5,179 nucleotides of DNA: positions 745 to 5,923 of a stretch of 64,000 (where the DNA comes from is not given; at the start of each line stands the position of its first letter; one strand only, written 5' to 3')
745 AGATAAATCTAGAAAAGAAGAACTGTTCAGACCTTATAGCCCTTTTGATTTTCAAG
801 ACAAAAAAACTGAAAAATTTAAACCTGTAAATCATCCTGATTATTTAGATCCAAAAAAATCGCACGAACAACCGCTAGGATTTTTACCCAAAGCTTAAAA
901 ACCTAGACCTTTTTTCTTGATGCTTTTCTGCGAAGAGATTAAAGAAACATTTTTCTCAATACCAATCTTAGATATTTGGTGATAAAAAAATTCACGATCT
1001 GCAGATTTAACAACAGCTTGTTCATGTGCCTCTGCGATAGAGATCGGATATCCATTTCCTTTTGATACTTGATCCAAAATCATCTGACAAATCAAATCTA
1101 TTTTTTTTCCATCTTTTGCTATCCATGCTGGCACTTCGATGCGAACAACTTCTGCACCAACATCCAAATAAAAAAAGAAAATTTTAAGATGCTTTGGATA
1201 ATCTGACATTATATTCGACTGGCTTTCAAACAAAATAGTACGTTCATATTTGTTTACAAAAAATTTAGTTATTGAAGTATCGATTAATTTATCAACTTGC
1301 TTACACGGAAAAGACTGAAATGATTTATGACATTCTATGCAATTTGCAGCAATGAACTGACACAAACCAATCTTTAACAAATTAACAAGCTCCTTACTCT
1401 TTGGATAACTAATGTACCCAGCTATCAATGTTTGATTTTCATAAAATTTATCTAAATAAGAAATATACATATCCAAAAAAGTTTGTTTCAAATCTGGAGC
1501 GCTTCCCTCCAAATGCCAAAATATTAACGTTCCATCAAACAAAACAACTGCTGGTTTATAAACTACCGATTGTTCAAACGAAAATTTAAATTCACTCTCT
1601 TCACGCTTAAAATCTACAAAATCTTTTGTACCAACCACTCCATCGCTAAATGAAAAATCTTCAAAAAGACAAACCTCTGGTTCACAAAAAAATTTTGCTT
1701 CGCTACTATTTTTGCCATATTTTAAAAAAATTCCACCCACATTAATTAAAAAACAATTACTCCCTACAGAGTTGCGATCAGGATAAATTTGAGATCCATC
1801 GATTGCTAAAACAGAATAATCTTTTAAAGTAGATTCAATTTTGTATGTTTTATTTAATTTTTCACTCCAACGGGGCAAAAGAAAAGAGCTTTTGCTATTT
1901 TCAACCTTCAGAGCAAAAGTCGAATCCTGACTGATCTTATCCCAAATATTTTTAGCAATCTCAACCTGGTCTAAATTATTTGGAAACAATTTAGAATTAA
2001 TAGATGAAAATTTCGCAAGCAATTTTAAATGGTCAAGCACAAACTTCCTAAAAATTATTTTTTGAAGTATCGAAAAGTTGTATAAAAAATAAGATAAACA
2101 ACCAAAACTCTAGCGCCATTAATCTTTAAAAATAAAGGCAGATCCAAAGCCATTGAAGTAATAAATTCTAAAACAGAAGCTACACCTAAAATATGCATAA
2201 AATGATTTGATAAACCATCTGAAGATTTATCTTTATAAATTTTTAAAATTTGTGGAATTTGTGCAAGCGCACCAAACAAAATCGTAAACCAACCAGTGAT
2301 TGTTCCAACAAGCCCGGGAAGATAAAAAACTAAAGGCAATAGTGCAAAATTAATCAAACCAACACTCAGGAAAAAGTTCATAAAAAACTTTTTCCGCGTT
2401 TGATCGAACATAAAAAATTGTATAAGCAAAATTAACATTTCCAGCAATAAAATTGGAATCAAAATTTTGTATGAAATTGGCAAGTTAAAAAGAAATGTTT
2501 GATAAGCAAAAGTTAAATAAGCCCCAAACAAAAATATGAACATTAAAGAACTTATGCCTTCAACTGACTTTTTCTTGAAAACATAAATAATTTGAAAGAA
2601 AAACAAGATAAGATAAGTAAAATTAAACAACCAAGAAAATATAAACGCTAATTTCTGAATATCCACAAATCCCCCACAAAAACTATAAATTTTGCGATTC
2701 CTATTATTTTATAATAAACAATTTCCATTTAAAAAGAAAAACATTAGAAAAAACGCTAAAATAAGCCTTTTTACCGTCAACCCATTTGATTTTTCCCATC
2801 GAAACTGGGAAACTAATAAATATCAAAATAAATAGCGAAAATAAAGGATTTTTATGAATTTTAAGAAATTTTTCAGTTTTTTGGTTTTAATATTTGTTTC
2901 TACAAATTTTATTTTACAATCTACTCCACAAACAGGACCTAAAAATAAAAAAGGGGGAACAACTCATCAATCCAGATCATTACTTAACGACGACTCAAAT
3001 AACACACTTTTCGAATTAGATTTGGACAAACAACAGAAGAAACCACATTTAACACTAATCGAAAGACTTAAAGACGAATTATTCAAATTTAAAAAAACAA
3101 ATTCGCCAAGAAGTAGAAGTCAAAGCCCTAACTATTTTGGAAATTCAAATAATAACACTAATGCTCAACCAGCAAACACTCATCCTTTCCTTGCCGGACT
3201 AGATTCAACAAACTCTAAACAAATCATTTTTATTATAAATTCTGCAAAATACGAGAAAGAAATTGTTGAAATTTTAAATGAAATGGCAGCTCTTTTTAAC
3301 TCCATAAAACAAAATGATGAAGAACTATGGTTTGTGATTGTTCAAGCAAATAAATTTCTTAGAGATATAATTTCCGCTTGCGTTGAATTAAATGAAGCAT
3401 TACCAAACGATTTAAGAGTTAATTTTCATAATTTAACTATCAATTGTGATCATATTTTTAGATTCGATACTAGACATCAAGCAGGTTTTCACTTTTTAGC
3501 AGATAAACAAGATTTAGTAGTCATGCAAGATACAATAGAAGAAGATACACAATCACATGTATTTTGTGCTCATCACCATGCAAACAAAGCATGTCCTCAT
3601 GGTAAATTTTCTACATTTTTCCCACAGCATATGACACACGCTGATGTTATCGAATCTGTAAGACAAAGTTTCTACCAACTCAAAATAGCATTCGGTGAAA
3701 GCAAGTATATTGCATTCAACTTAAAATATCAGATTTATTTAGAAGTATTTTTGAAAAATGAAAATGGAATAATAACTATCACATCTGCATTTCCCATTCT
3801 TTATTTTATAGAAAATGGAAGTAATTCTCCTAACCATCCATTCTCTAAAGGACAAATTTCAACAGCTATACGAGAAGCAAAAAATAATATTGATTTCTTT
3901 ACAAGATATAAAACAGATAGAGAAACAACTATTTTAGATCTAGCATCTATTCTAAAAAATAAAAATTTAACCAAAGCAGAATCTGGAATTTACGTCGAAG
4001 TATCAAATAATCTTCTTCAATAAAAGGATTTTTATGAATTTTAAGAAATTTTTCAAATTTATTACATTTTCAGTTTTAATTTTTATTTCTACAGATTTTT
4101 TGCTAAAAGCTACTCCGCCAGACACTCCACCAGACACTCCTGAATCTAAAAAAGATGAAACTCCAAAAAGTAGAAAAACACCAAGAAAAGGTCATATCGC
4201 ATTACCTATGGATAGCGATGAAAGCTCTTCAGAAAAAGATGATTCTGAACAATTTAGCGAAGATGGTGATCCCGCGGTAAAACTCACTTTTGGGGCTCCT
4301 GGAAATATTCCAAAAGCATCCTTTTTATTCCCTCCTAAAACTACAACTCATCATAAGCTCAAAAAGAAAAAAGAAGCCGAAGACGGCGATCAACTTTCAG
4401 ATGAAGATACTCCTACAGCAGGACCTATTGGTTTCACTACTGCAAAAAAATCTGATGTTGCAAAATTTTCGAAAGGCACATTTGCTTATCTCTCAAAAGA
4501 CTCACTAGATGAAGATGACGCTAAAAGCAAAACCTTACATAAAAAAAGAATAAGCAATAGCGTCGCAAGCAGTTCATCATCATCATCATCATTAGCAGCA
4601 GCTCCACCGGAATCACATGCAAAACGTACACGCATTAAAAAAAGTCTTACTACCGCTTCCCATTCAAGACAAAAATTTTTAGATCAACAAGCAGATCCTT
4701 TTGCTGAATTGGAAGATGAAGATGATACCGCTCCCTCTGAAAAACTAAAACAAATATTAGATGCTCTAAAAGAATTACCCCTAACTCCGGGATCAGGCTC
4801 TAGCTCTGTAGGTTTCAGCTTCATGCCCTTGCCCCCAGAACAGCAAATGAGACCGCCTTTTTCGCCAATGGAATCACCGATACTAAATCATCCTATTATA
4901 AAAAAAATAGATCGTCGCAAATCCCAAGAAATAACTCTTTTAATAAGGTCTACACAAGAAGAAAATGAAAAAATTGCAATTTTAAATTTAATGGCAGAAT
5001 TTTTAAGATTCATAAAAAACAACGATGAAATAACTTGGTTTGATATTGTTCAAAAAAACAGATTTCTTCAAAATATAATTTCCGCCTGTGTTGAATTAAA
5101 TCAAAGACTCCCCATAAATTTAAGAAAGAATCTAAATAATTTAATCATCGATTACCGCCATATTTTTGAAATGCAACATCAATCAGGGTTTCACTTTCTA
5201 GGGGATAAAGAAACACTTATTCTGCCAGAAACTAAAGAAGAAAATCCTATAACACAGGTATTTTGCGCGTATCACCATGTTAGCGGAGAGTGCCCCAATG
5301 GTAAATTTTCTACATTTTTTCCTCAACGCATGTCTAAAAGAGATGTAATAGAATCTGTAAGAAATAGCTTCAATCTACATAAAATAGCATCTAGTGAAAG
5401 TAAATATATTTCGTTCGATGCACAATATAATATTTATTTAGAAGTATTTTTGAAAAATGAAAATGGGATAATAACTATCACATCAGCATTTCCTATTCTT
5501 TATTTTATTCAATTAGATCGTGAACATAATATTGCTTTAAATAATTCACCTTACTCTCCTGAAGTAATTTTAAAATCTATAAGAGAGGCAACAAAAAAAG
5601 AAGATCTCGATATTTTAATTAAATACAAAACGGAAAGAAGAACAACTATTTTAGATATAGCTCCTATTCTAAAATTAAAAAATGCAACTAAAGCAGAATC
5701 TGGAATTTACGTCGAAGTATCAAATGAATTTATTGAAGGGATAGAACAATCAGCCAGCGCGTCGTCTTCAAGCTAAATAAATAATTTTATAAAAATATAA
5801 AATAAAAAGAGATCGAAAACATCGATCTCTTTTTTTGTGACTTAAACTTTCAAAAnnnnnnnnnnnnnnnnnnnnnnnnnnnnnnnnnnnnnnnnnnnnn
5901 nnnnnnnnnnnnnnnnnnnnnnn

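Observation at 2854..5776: Tandem Sec-leader proteins with an EndoU-like His-His-Lys RNase module, lacking both a delivery domain and an immunity gene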

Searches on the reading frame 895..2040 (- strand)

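Call 17: search_protein_families(library=pfam, proteins=[window:895-2040:-], max_evalue=0.001)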
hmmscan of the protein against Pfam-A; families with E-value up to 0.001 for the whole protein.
window:895-2040:- (381 aa): 1 family
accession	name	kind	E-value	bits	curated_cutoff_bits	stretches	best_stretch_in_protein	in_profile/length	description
PF09376.16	NurA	-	3.2e-24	86.2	21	1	76-344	2-254/254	NurA domain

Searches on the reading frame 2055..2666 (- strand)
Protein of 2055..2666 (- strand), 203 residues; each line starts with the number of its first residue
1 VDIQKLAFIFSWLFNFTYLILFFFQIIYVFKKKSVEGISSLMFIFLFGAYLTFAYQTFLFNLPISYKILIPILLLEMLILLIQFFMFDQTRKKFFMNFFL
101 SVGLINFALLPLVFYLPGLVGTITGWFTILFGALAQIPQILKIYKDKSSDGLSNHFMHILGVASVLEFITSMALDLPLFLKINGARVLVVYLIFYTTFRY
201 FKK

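Call 17: search_protein_families(library=pfam, proteins=[window:2055-2666:-], max_evalue=0.001)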
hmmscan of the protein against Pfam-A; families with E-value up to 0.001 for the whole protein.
window:2055-2666:- (203 aa): 1 family
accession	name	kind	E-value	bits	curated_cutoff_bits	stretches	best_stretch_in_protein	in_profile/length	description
PF04193.19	PQ-loop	-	1.9e-18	66.4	22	2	121-177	2-58/61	PQ loop repeat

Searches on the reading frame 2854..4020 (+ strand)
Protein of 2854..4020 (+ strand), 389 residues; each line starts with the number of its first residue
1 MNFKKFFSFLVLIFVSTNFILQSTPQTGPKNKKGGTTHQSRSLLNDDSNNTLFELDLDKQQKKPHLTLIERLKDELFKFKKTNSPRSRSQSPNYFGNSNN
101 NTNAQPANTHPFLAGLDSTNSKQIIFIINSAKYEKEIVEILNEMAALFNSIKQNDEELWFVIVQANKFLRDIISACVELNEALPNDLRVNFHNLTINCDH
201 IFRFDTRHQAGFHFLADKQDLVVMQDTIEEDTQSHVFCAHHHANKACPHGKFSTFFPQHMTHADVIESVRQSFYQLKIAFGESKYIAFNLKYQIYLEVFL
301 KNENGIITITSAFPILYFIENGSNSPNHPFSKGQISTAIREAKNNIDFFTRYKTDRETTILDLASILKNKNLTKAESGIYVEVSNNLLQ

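Call 3: search_protein_families(library=pfam, proteins=[window:2854-4020:+], max_evalue=10)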
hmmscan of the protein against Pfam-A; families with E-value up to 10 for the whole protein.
window:2854-4020:+ (389 aa): 3 families
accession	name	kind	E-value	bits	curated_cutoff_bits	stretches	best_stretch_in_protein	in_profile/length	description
PF14436.11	EndoU_bacteria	-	2.1e-05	25.3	25.3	1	200-315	7-128/129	Bacterial EndoU nuclease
PF12918.12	TcdB_N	-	0.043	14.6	27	1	50-88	9-50/66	TcdB toxin N-terminal helical domain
PF23891.1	DUF7243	-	0.17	11.9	27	1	304-343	64-103/177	Family of unknown function (DUF7243)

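Call 5: search_protein_families(library=ncbifam, proteins=[window:2854-4020:+], max_evalue=10)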
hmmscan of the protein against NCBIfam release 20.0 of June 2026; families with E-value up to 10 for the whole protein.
window:2854-4020:+ (389 aa): 1 family
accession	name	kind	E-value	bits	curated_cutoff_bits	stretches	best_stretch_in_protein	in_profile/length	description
NF000681.0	PRK00034.3-1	equivalog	0.083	13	64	1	131-171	5-44/78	Asp-tRNA(Asn) amidotransferase subunit GatC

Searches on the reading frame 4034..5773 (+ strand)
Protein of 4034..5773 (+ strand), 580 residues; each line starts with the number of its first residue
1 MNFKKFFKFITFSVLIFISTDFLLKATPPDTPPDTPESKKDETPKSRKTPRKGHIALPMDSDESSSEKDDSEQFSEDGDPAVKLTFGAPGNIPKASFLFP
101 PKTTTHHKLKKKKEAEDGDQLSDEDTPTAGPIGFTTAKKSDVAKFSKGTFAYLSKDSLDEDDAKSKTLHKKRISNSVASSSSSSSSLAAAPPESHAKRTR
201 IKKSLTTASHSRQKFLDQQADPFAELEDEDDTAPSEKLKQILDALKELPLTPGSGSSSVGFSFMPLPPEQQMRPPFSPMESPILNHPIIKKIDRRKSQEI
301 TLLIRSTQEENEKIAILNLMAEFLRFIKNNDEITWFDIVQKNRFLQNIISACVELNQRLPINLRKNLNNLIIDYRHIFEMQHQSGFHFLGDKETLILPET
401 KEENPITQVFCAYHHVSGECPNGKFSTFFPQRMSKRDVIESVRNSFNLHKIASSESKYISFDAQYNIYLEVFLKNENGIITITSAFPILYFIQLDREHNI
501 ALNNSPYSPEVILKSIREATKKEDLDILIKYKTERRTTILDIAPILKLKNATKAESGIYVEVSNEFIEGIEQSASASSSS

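Call 3: search_protein_families(library=pfam, proteins=[window:4034-5773:+], max_evalue=10)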
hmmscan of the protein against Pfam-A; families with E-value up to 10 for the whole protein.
window:4034-5773:+ (580 aa): 4 families
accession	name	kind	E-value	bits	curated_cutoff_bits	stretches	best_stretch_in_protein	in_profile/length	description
PF14436.11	EndoU_bacteria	-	3.6e-07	31.1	25.3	1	376-488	7-128/129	Bacterial EndoU nuclease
PF13647.11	Glyco_hydro_80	-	0.016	15.1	25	1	116-263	62-204/308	Glycosyl hydrolase family 80 of chitosanase A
PF25633.1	Anula_coat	-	0.025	14.8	27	1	204-262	14-72/217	Anulavirus coat protein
PF24430.1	DUF7553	-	0.038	14.9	27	1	199-248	11-60/85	Family of unknown function (DUF7553)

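Call 5: search_protein_families(library=ncbifam, proteins=[window:4034-5773:+], max_evalue=10)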
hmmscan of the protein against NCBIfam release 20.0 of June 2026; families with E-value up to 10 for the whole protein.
window:4034-5773:+ (580 aa): 1 family
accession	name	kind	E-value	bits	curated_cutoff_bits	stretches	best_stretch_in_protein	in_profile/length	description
NF001366.0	PRK00275.1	equivalog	0.62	7.9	1299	2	307-376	293-358/895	[protein-PII] uridylyltransferase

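Call 9: find_homologous_proteins(query=window:4034-5773:+, max_evalue=0.001)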
Query window:4034-5773:+ (580 aa): 2 proteins with E <= 0.001 among 8000 candidates.
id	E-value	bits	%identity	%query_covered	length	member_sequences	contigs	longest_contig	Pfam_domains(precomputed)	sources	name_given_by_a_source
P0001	0.0e+0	1276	100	100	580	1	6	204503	PF14436.12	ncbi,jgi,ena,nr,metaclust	ncbi:TPA: hypothetical protein DEO28_03220 [Candidatus Dependentiae bacterium]|nr:MAG: hypothetical 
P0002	3.5e-92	328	56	49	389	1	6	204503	-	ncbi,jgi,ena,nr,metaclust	ncbi:TPA: hypothetical protein DEO28_03225 [Candidatus Dependentiae bacterium]|nr:MAG: hypothetical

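Call 10: search_solved_structures(query=window:4034-5773:+, max_evalue=10, show_alignments=3)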
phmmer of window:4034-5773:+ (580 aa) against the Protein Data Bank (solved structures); distinct sequences matched with E-value up to 10: 0.
